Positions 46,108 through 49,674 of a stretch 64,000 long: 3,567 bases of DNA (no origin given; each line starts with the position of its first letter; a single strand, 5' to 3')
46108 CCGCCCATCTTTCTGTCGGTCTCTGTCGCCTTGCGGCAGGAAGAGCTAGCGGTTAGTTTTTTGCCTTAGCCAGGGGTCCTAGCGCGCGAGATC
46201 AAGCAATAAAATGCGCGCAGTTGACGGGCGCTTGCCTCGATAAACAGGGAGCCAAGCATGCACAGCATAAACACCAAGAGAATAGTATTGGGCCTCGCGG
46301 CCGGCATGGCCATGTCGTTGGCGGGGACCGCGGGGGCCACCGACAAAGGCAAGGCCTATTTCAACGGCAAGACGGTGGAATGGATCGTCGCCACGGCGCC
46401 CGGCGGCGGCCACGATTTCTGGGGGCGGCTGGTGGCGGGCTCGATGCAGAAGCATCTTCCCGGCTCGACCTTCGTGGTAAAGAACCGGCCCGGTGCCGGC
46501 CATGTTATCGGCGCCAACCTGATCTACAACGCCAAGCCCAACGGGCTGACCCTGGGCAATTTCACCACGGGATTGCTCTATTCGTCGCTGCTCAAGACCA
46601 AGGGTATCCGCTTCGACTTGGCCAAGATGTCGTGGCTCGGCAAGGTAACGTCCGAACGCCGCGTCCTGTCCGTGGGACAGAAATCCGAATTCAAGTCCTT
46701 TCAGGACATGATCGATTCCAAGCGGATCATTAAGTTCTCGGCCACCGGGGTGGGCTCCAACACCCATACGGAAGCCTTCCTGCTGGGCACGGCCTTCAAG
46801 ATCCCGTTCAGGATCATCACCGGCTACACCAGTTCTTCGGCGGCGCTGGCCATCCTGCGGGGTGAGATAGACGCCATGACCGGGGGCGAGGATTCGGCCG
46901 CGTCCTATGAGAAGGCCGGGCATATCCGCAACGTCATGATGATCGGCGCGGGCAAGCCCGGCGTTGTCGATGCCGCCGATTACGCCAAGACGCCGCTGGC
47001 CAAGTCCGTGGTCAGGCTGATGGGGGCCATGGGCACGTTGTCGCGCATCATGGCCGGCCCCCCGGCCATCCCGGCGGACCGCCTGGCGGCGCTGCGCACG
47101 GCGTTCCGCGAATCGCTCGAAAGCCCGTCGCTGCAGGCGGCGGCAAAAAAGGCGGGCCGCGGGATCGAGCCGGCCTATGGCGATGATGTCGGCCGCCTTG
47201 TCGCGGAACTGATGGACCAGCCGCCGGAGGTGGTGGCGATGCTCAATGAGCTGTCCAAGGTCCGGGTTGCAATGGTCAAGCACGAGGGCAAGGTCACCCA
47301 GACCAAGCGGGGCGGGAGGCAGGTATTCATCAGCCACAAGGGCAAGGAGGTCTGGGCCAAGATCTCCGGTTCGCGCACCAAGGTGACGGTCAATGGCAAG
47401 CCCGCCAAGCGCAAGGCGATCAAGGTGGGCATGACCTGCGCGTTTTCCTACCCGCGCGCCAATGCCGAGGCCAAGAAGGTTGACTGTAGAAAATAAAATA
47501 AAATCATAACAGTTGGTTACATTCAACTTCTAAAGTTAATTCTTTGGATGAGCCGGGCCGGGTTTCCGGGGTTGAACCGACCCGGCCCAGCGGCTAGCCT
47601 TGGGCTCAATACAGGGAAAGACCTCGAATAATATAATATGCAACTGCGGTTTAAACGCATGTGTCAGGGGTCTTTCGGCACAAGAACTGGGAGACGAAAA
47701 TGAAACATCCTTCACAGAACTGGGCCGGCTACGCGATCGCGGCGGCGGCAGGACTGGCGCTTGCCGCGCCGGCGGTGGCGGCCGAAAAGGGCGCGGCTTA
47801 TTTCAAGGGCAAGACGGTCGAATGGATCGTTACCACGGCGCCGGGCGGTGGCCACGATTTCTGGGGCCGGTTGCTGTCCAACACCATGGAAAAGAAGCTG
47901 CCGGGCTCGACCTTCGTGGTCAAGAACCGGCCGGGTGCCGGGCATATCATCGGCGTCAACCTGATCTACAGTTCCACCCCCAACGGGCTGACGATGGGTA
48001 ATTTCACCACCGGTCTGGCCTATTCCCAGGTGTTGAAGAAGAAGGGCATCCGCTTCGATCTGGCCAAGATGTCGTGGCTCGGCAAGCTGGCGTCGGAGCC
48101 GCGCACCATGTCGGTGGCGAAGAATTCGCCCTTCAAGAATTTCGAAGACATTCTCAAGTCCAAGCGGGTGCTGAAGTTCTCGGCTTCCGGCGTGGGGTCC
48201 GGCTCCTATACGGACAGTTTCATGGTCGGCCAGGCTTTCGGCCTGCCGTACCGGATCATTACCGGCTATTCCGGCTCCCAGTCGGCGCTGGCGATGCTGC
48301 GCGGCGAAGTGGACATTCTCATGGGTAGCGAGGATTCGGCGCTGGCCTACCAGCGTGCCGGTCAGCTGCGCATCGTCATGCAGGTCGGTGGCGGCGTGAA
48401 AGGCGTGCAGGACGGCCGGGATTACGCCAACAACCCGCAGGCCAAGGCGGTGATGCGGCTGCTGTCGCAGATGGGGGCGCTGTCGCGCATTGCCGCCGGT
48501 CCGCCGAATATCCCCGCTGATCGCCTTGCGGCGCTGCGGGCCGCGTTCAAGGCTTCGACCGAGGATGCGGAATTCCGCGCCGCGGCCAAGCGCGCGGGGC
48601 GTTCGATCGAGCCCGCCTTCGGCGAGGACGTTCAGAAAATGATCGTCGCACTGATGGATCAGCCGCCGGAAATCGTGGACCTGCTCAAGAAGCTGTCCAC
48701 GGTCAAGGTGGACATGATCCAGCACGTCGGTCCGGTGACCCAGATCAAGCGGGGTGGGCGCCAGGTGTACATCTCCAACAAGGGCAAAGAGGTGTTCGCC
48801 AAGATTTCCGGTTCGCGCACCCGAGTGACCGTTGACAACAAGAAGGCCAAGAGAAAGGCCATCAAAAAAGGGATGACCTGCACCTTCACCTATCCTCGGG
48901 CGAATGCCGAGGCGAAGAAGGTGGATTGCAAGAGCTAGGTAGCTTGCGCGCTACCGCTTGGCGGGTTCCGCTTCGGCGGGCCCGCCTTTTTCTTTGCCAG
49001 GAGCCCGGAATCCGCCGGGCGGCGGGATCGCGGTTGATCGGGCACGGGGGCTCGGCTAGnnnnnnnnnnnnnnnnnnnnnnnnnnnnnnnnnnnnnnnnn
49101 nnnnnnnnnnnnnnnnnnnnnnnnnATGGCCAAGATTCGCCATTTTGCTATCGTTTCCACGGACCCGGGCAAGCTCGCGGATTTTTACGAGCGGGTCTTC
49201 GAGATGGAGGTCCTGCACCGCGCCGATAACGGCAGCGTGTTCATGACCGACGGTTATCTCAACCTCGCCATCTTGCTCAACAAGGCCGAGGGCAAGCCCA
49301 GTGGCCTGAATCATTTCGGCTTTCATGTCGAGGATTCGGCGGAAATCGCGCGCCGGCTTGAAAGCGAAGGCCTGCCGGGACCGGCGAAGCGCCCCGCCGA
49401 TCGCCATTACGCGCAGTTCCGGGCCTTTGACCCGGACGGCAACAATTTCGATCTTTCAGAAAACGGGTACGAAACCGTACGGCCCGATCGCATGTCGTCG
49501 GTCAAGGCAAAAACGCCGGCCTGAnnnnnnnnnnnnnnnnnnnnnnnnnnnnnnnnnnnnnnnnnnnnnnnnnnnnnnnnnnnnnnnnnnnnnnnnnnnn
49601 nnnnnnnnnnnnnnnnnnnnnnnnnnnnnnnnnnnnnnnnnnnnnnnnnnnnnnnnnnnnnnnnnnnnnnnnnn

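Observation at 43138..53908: Tandem array of six paralogous TctC/Bug-type periplasmic binding proteins in two subfamilies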

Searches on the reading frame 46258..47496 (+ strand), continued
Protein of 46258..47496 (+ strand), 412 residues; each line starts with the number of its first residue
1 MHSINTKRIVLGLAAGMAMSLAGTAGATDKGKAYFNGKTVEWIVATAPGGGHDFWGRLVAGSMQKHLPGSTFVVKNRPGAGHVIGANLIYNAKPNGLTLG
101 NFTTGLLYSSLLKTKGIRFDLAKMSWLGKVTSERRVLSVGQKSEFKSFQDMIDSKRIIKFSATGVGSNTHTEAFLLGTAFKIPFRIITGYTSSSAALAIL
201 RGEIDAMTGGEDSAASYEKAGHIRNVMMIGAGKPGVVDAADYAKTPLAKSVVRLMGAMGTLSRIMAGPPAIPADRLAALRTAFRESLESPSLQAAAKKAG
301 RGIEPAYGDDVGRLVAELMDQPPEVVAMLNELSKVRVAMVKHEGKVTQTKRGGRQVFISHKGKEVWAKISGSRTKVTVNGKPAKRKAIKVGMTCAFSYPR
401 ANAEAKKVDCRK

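Call 46: find_related_loci(query=A5, collection=genome_contigs, flank=10000)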
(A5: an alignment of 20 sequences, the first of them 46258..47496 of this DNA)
Query A5 (412 aa) in genome_contigs; peptide patterns used: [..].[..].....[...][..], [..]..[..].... (x = any residue, [..] = any of these).
303 stretches matched a pattern; 259 encode a relative of the query (tblastn E <= 1e-3); the best 80 are kept; 74 distinct loci.
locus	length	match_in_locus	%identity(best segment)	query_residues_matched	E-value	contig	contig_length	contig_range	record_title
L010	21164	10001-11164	66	25-411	0e+0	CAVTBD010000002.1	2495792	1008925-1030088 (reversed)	MAG: uncultured Alphaproteobacteria bacterium isolate MFD02416.bin.1.43 genome assembly, contig: contig_27251, whole gen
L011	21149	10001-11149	64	29-411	4e-175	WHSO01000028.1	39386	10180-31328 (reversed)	MAG: Alphaproteobacteria bacterium isolate Dino_bin8 k141_97947_length_39386_cov_17.0000, whole genome shotgun sequence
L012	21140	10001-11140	64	32-411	3e-172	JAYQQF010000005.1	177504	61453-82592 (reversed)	MAG: Alphaproteobacteria bacterium isolate SD3112_S42.concoct.075 NODE_19_length_177504_cov_15.3804, whole genome shotgu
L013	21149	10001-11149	63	29-411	1e-168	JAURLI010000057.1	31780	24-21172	MAG: Alphaproteobacteria bacterium isolate SFB_Oligo_Co_118 k141_2759990, whole genome shotgun sequence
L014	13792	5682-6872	60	13-411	8e-167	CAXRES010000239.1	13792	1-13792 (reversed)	MAG: Alphaproteobacteria bacterium isolate CJ01B_4.108 genome assembly, contig: k141_1680756, whole genome shotgun seque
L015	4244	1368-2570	56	15-411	1e-156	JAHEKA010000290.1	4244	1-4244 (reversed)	MAG: Rhodospirillales bacterium isolate Ww571 NODE_95610_length_4244_cov_3.538685, whole genome shotgun sequence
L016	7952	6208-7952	56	1-411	6e-151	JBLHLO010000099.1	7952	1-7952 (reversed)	MAG: Alphaproteobacteria bacterium isolate 3300054698_101 Ga0535670_0020340, whole genome shotgun sequence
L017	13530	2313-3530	55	5-411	1e-150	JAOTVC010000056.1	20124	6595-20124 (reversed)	MAG: Alphaproteobacteria bacterium isolate 13_May_SF_Bin34 13_May_SF_Bin34_scaffold_1523_c1, whole genome shotgun sequen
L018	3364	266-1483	58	6-411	3e-155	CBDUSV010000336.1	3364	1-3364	MAG TPA_asm: uncultured bacterium isolate SRR22302374_concoct_103 genome assembly, contig: ERZ26661914.32837, whole geno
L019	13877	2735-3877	55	31-411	4e-146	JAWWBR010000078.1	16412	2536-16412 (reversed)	MAG: Alphaproteobacteria bacterium isolate HN16.bin.16 k141_1001717_length_16412_cov_43.8838, whole genome shotgun seque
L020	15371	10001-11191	53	15-411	3e-144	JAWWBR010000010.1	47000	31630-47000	MAG: Alphaproteobacteria bacterium isolate HN16.bin.16 k141_11627_length_47000_cov_29.3489, whole genome shotgun sequenc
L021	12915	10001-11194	56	13-411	5e-143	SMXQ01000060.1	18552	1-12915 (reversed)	MAG: Alphaproteobacteria bacterium isolate N075bin64 k141_753775, whole genome shotgun sequence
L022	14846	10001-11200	54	13-412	3e-142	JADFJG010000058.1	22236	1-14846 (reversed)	MAG: Proteobacteria bacterium isolate B40T1L10 B40T1L10_NODE3126, whole genome shotgun sequence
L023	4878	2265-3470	53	9-411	3e-144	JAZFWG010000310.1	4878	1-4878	MAG: Alphaproteobacteria bacterium isolate BS3bin.40 BS3bin.40_310, whole genome shotgun sequence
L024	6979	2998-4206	52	9-411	6e-142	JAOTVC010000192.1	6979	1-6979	MAG: Alphaproteobacteria bacterium isolate 13_May_SF_Bin34 13_May_SF_Bin34_scaffold_1034_c2, whole genome shotgun sequen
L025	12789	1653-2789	55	34-411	7e-141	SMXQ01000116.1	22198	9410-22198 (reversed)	MAG: Alphaproteobacteria bacterium isolate N075bin64 k141_1389564, whole genome shotgun sequence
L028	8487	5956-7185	52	1-412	2e-137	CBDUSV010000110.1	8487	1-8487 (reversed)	MAG TPA_asm: uncultured bacterium isolate SRR22302374_concoct_103 genome assembly, contig: ERZ26661914.6555, whole genom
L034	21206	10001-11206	47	14-411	1e-116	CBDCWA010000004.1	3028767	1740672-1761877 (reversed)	MAG: Hyphomicrobiaceae bacterium isolate 37700a33-9fac-4853-aa28-988843778b14 genome assembly, contig: contig_4, whole g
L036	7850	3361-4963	46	20-411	2e-111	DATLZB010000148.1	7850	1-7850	MAG TPA_asm: Hyphomicrobiaceae bacterium isolate SMAG_U13287 k141_339167, whole genome shotgun sequence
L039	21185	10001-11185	45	17-410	1e-110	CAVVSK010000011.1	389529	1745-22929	MAG: uncultured Alphaproteobacteria bacterium isolate MFD02840.bin.1.419 genome assembly, contig: contig_18712, whole ge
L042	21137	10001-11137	45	34-411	1e-109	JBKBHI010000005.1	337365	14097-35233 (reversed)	MAG: Alphaproteobacteria bacterium isolate 21H_026.bin.23 NODE_47_length_337365_cov_9.678559, whole genome shotgun seque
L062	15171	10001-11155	46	29-411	5e-101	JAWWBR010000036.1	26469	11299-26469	MAG: Alphaproteobacteria bacterium isolate HN16.bin.16 k141_90875_length_26469_cov_15.1999, whole genome shotgun sequenc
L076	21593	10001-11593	43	34-410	9e-96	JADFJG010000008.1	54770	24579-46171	MAG: Proteobacteria bacterium isolate B40T1L10 B40T1L10_NODE452, whole genome shotgun sequence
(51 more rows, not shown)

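Call 54: search_protein_families(library=pfam, proteins=[L022:7435-9561:-, L028:3556-5763:-, L010:5976-8210:-, L039:4015-5532:+, L039:5557-6093:+, L042:7658-9229:+, L042:9162-9818:+, L042:13539-15638:-, L025:5272-6696:-, L022:4029-5408:+], max_evalue=0.001)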
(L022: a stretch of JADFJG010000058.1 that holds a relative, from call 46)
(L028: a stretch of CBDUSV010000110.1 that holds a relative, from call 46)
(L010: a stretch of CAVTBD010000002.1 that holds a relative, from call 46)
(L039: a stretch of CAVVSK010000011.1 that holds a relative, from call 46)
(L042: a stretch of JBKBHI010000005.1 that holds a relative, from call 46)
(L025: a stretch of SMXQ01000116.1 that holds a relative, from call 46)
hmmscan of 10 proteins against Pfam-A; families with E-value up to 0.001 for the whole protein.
L022:7435-9561:- (709 aa): 1 family
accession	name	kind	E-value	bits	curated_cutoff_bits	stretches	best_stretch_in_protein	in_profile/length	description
PF01970.21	TctA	-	2.4e-114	382.7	28.9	1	24-444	2-421/423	Tripartite tricarboxylate transporter TctA family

L028:3556-5763:- (736 aa): 1 family
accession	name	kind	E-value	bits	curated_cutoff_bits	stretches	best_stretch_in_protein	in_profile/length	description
PF01970.21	TctA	-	1.4e-114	383.4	28.9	1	49-469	2-421/423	Tripartite tricarboxylate transporter TctA family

L010:5976-8210:- (745 aa): 2 families
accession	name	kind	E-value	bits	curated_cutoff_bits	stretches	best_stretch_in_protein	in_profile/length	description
PF02705.21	K_trans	-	1.2e-176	588.1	24.8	1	136-582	2-450/454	K+ potassium transporter integral membrane domain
PF22776.1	K_trans_C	-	3e-44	150.9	24.8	1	596-745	1-151/151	K+ potassium transporter C-terminal domain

L039:4015-5532:+ (506 aa): 1 family
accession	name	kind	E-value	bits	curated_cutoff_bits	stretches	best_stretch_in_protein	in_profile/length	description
PF01970.21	TctA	-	3.6e-121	405.2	28.9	1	22-444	3-423/423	Tripartite tricarboxylate transporter TctA family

L039:5557-6093:+ (179 aa): 1 family
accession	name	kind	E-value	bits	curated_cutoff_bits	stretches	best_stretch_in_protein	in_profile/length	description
PF07331.16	TctB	-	5.1e-05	23.9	29.1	1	5-164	8-136/137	Tripartite tricarboxylate transporter TctB family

L042:7658-9229:+ (524 aa): 1 family
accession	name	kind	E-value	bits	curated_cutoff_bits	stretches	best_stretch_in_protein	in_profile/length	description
PF01970.21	TctA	-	5.7e-118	394.6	28.9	1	40-463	2-423/423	Tripartite tricarboxylate transporter TctA family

L042:9162-9818:+ (219 aa): 1 family
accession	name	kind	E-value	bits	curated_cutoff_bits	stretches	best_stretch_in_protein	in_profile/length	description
PF07331.16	TctB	-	1.2e-10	42.2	29.1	1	36-203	3-136/137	Tripartite tricarboxylate transporter TctB family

L042:13539-15638:- (700 aa): 2 families
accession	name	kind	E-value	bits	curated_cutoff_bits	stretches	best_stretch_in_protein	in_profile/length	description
PF01970.21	TctA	-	3.7e-121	405.2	28.9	1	27-448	1-423/423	Tripartite tricarboxylate transporter TctA family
PF07331.16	TctB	-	2e-12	47.9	29.1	1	520-681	3-137/137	Tripartite tricarboxylate transporter TctB family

L025:5272-6696:- (475 aa): 1 family
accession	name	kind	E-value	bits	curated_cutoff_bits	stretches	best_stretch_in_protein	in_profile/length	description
PF01925.25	TauE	-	2.1e-17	64.1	32.6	1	239-464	1-237/237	Sulfite exporter TauE/SafE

L022:4029-5408:+ (460 aa): 1 family
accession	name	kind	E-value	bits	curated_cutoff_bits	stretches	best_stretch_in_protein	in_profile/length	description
PF06808.19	DctM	-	7.9e-73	246.1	23.8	1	33-449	3-412/413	Tripartite ATP-independent periplasmic transporter, DctM component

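Call 64: search_protein_families(library=pfam, proteins=[L019:5752-7152:-, L034:11374-12762:-, L036:3199-3570:+, L039:12554-12814:+, L076:9551-10198:+, L062:9323-9637:+], max_evalue=1)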
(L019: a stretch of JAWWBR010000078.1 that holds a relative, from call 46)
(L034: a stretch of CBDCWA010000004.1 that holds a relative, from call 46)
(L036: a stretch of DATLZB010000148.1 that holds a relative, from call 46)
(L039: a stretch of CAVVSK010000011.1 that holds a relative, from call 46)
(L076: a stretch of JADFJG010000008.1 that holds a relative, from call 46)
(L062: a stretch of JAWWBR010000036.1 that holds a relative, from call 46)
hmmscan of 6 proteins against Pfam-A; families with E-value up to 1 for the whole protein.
L019:5752-7152:- (467 aa): 3 families
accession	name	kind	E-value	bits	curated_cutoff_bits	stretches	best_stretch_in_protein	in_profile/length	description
PF13416.11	SBP_bac_8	-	1e-14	55.5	27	1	93-354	3-276/279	Bacterial extracellular solute-binding protein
PF01547.30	SBP_bac_1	-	8.6e-10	39.5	26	1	89-327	10-306/307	Bacterial extracellular solute-binding protein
PF13343.11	SBP_bac_6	-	3e-09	37.2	24.6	1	141-341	22-221/245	Bacterial extracellular solute-binding protein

L034:11374-12762:- (463 aa): 5 families
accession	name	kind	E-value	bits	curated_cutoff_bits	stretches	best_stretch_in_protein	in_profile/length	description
PF16576.10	HlyD_D23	-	2.9e-26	92.5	30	2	83-284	17-213/214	Barrel-sandwich domain of CusB or HlyD membrane-fusion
PF13437.12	HlyD_3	-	2.6e-14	54.3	22.2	2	181-275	1-96/106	HlyD family secretion protein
PF13533.13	Biotin_lipoyl_2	-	0.0043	17.3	29.8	1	91-117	6-32/32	Biotin-lipoyl like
PF00364.28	Biotin_lipoyl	-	0.037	14.3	22.1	1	86-116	43-73/73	Biotin-requiring enzyme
PF00027.35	cNMP_binding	-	0.31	11.5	27.5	0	299-345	5-52/89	Cyclic nucleotide-binding domain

L036:3199-3570:+ (124 aa): 2 families
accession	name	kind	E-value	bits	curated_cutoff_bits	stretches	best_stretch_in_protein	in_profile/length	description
PF11604.15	CusF_Ec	-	0.2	12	27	1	53-74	3-24/72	Copper binding periplasmic protein CusF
PF13609.12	Porin_4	-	0.21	11.8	27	1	37-117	1-80/310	Gram-negative porin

L039:12554-12814:+ (87 aa): 0 families

L076:9551-10198:+ (216 aa): 0 families

L062:9323-9637:+ (105 aa): 1 family
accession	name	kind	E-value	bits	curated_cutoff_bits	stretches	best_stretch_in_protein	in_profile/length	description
PF11772.13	EpuA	-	0.15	12.1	27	1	6-22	5-21/46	DNA-directed RNA polymerase subunit beta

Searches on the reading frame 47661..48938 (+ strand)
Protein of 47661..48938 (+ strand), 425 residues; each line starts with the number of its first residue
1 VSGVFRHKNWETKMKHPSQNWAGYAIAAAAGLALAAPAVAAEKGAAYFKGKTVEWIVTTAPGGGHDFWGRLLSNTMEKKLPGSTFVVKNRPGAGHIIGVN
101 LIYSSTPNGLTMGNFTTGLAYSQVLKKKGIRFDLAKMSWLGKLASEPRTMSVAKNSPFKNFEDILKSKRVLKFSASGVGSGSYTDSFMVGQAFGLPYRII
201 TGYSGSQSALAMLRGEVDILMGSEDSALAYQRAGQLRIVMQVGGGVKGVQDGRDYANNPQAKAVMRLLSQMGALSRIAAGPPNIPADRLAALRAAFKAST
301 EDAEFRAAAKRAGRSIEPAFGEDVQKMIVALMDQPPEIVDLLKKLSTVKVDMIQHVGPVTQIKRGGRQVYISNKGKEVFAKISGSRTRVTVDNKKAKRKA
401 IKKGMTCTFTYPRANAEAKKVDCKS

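Call 3: search_protein_families(library=pfam, proteins=[window:47661-48938:+], max_evalue=0.01)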
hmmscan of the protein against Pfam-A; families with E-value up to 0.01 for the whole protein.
window:47661-48938:+ (425 aa): 1 family
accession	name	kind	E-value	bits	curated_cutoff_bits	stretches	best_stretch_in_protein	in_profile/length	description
PF03401.19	TctC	-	2.3e-18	67.1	27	1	70-313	3-243/274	Tripartite tricarboxylate transporter family receptor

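Call 4: search_protein_families(library=ncbifam, proteins=[window:47661-48938:+], max_evalue=0.01)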
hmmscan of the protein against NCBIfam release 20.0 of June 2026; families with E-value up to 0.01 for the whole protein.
window:47661-48938:+ (425 aa): 1 family
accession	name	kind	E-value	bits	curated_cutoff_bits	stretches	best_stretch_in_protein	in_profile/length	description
TIGR02122.1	TRAP_TAXI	subfamily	9.8e-06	24.6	84.35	1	27-198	5-169/320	TAXI family TRAP transporter solute-binding subunit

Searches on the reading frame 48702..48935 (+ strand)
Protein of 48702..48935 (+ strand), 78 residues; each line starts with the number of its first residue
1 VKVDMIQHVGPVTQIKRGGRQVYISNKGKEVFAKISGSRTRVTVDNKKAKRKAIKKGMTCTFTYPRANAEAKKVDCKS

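Call 11: search_protein_families(library=pfam, proteins=[window:48702-48935:+], max_evalue=10)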
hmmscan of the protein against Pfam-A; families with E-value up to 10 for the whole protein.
seq(78 aa): 1 family
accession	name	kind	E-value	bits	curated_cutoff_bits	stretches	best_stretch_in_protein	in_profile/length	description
PF14578.12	GTP_EFTU_D4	-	0.084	13.2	23.8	1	7-38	42-73/86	Elongation factor Tu domain 4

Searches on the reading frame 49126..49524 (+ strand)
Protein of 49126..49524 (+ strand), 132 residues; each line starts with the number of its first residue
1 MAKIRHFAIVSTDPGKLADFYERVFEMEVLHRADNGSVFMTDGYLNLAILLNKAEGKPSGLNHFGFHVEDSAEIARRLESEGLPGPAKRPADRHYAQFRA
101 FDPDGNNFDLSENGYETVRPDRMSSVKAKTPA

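Call 9: search_protein_families(library=pfam, proteins=[window:49126-49524:+], max_evalue=0.001)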
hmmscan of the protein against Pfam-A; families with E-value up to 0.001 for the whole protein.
window:49126-49524:+ (132 aa): 3 families
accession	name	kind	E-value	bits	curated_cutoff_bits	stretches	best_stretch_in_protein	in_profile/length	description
PF00903.31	Glyoxalase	-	1.1e-12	48.9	20.6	1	3-109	1-120/121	Glyoxalase/Bleomycin resistance protein/Dioxygenase superfamily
PF18029.7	Glyoxalase_6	-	1.9e-06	28.9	23.6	1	10-110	5-105/106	Glyoxalase-like domain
PF13669.12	Glyoxalase_4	-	0.00011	22.9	27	0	6-84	2-92/109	Glyoxalase/Bleomycin resistance protein/Dioxygenase superfamily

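Call 24: search_protein_families(library=ncbifam, proteins=[window:49126-49524:+], max_evalue=0.001)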
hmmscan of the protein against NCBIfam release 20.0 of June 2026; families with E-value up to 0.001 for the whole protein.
window:49126-49524:+ (132 aa): 4 families
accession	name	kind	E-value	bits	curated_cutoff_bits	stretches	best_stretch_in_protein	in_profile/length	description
TIGR03211.1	catechol_2_3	equivalog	5.2e-08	32.5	320.2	1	2-77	3-77/303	catechol 2,3-dioxygenase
NF041414.1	ArsI_CadI_VOC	equivalog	5.4e-06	26.1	116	1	9-85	6-84/147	ArsI/CadI family heavy metal resistance metalloenzyme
TIGR00068.2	glyox_I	equivalog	7.2e-06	26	120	0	55-112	82-139/143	lactoylglutathione lyase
NF050075.1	SMU1112c_YaeR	equivalog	7.2e-05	23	140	0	2-110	2-123/125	SMU1112c/YaeR family gloxylase I-like metalloprotein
